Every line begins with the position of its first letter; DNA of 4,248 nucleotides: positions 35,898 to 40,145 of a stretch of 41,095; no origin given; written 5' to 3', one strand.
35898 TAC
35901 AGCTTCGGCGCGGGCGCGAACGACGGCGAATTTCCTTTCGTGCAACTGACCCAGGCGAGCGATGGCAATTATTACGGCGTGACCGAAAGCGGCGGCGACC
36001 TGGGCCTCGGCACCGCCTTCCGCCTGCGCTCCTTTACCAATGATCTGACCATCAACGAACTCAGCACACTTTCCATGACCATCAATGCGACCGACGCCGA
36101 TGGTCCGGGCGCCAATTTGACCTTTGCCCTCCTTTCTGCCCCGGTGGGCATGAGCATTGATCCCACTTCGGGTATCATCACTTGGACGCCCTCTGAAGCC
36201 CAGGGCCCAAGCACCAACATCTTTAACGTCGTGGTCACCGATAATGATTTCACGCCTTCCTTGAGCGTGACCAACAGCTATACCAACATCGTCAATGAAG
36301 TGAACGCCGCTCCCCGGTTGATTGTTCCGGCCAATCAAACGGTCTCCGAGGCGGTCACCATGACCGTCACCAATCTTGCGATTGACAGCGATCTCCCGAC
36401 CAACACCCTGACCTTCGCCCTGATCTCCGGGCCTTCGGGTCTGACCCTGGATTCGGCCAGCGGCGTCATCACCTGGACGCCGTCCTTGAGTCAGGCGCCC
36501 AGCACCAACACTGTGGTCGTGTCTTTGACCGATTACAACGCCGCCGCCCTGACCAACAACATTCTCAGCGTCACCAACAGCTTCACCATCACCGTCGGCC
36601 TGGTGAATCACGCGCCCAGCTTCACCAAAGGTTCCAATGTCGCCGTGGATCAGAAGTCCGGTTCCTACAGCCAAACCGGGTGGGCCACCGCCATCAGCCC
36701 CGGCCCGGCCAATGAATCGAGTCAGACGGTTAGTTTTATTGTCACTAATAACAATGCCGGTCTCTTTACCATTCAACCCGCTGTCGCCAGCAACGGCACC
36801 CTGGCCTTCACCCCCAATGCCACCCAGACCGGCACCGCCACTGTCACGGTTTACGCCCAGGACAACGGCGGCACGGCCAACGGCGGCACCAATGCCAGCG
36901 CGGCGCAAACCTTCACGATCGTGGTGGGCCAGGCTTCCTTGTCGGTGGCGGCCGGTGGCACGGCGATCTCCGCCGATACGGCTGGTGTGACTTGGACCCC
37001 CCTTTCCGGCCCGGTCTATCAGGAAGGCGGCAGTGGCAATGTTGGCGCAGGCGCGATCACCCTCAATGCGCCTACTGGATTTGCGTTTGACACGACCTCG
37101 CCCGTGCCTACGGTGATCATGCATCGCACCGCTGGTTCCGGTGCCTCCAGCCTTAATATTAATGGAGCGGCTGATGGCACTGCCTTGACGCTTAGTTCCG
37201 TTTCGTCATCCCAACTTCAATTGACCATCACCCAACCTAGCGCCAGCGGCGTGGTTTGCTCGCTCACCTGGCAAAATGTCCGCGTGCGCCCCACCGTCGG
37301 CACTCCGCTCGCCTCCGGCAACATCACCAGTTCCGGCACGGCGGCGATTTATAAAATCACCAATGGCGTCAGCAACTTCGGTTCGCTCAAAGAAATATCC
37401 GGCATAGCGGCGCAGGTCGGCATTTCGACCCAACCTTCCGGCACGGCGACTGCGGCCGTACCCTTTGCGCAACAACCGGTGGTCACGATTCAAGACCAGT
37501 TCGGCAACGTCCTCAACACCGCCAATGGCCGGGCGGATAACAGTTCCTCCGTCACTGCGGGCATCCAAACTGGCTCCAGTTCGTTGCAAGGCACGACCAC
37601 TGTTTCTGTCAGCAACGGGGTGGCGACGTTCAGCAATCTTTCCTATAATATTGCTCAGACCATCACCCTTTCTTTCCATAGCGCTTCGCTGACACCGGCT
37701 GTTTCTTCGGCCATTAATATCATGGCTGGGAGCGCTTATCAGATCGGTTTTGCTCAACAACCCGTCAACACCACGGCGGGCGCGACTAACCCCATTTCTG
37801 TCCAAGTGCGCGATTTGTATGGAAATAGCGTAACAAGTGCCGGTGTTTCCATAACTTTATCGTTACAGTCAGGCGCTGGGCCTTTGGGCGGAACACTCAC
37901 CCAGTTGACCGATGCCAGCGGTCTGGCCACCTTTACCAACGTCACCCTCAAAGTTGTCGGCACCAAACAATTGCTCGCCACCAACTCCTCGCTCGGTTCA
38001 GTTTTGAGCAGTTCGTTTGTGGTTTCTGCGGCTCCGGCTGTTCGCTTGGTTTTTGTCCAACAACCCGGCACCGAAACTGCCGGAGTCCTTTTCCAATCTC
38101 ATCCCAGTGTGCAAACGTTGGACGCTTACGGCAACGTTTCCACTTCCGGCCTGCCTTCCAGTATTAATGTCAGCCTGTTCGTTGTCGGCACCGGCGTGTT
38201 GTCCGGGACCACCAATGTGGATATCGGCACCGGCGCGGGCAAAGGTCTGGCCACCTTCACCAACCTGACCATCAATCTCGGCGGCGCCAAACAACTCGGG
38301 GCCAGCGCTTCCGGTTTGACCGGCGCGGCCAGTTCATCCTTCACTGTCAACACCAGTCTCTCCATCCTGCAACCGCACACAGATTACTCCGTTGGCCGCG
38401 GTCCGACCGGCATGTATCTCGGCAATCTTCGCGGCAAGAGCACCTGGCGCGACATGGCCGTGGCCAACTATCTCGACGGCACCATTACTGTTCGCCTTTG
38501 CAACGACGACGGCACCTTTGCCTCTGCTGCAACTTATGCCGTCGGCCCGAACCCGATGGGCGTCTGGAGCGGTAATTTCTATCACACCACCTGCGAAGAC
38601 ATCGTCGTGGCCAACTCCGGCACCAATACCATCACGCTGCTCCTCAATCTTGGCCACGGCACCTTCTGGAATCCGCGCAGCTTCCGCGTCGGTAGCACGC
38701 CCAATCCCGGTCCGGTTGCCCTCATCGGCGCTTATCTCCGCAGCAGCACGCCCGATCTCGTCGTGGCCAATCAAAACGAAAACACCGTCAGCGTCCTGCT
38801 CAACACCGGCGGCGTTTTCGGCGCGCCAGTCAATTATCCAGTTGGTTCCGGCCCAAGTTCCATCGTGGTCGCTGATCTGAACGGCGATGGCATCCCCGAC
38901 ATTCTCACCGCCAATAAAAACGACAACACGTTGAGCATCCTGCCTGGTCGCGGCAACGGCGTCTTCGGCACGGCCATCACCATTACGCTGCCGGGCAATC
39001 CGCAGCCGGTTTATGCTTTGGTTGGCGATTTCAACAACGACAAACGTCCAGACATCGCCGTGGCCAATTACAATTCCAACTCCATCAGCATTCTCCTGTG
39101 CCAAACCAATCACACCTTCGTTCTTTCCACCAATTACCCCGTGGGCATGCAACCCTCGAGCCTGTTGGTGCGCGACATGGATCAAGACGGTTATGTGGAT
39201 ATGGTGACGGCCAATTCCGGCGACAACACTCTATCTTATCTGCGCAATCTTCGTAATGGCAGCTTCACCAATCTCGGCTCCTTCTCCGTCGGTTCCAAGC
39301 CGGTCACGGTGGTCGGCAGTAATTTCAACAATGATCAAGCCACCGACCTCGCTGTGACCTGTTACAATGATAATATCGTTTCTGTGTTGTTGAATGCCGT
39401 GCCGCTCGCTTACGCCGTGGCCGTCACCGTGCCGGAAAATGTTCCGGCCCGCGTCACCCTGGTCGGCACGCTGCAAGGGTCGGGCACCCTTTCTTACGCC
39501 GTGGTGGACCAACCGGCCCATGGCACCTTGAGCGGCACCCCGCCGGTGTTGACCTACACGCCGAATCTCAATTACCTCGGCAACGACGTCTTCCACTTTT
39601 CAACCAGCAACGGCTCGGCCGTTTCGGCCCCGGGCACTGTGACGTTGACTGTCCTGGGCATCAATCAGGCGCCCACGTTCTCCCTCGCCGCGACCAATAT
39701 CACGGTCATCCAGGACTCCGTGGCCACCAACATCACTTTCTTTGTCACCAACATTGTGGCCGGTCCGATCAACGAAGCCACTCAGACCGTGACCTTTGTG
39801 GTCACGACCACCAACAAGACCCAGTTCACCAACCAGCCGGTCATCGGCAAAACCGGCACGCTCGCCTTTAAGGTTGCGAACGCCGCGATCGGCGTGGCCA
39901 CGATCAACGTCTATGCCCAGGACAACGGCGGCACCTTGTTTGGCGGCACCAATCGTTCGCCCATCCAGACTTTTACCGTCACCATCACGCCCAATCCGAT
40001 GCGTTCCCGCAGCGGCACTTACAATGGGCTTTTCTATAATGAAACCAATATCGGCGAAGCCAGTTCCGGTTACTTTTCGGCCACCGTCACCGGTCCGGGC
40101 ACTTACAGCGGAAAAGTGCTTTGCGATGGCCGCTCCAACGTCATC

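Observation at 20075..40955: Giant ~7,000-aa secreted protein with an unusual mixed module architecture fills half the window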

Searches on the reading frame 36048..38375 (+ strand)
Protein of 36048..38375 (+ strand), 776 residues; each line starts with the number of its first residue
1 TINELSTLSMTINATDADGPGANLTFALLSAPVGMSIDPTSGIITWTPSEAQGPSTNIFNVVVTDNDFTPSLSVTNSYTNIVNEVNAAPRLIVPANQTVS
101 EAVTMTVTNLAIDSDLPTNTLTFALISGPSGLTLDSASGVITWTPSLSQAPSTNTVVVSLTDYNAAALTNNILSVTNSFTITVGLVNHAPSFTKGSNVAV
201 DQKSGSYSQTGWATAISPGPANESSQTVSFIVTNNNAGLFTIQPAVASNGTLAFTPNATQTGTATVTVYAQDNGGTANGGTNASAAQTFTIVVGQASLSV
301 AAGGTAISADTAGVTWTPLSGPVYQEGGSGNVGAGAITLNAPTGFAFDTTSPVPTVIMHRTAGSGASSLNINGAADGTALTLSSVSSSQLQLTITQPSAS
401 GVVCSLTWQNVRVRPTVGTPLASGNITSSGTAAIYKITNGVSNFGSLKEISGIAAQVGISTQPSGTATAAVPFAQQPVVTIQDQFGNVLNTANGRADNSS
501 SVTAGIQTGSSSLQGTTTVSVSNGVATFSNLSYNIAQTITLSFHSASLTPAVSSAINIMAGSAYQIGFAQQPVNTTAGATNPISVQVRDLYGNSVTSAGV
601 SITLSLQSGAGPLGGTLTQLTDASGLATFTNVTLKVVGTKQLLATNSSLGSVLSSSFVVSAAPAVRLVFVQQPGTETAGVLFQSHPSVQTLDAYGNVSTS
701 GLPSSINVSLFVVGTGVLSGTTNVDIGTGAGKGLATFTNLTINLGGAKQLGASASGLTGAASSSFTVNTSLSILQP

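Call 8: search_protein_families(library=pfam, proteins=[window:36048-38375:+], max_evalue=0.01)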
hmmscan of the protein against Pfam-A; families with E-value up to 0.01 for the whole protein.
window:36048-38375:+ (776 aa): 6 families
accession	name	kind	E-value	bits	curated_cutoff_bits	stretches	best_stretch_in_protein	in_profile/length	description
PF05345.18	He_PIG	-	4.5e-12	46.7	24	2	91-183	4-95/96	Putative Ig domain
PF18957.6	RibLong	-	8.4e-06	27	27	0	22-67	34-80/93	Long Rib domain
PF17963.7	Big_9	-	0.0011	20.2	23.6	0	86-166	1-80/89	Bacterial Ig domain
PF19076.6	CshA_repeat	-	0.0017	19.5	27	0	233-278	53-95/103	Surface adhesin CshA repetitive domain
PF02369.22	Big_1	-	0.0022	18.5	34.9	1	578-646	16-80/93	Bacterial Ig-like domain (group 1)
PF07550.17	Shr-like_HID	-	0.0071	17.3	22.3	0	134-172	45-81/82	Heme-binding protein Shr-like, Hb-interacting domain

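Call 9: search_protein_families(library=ncbifam, proteins=[window:36048-38375:+], max_evalue=0.01)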
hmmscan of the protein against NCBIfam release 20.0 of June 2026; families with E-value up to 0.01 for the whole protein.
window:36048-38375:+ (776 aa): 1 family
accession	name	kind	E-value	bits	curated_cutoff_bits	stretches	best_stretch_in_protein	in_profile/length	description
TIGR04225.1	CshA_fibril_rpt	repeat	0.00046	21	60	0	221-278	47-96/104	fibrillar adhesin CshA-type repeat protein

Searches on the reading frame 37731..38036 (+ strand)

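Call 59: search_protein_families(library=pfam, proteins=[window:37731-38036:+], max_evalue=1)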
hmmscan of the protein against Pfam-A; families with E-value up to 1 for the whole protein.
window:37731-38036:+ (102 aa): 4 families
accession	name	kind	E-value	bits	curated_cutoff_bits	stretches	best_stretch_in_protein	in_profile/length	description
PF02369.22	Big_1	-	2.9e-05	24.5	34.9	1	16-85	15-80/93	Bacterial Ig-like domain (group 1)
PF09134.16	Invasin_D3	-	0.00019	22.3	33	1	14-69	16-66/98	Invasin, domain 3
PF24107.1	DUF7382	-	0.078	13.3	27.4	1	15-68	16-64/65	Domain of unknown function (DUF7382)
PF24025.1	Ig_DR_A0283-like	-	0.091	13.5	27.1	1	18-71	6-53/102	DR_A0283-like, Ig-like domain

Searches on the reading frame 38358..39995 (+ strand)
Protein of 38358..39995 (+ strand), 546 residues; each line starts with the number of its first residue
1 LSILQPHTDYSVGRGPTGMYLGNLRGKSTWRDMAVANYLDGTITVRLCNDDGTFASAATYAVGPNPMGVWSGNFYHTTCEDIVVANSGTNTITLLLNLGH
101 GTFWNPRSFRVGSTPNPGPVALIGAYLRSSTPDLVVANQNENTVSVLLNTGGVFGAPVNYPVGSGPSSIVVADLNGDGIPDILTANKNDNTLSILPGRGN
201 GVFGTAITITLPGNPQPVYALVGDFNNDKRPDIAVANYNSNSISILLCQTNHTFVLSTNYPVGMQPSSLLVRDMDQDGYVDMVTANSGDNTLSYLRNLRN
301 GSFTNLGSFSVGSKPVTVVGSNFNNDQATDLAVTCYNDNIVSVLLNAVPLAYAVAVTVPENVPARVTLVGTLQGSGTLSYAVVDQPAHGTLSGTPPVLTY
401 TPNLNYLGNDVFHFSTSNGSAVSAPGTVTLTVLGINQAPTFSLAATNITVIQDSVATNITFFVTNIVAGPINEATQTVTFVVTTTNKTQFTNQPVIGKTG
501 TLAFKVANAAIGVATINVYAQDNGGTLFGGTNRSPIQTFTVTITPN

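Call 8: search_protein_families(library=pfam, proteins=[window:38358-39995:+], max_evalue=0.01)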
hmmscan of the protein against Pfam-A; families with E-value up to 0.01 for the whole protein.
window:38358-39995:+ (546 aa): 4 families
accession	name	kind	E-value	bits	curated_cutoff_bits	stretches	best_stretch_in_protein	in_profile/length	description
PF13517.12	FG-GAP_3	-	1.2e-30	106.3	26.9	4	132-183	8-60/61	FG-GAP-like repeat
PF01839.29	FG-GAP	-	1e-14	54.4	22.1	2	166-190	2-26/37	FG-GAP repeat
PF17963.7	Big_9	-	8e-09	36.7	23.6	1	346-431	1-89/89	Bacterial Ig domain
PF17892.7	Cadherin_5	-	0.0032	17.7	26.5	1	382-432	45-97/98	Cadherin-like domain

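Call 9: search_protein_families(library=ncbifam, proteins=[window:38358-39995:+], max_evalue=0.01)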
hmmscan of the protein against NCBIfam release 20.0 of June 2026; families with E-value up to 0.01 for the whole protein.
window:38358-39995:+ (546 aa): 3 families
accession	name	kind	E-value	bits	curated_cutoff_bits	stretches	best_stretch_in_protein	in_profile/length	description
NF012211.1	tand_rpt_95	domain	1.5e-07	31.3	90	1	378-441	29-93/98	tandem-95 repeat protein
NF047539.1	XAC2610_fam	domain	1.7e-05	25.2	35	0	222-257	3-43/89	XAC2610-related protein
NF052323.1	T9SSA_dep_M6i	equivalog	0.00085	17.4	600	1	167-262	787-879/1043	T9SS-dependent M6-like inactivated metalloprotease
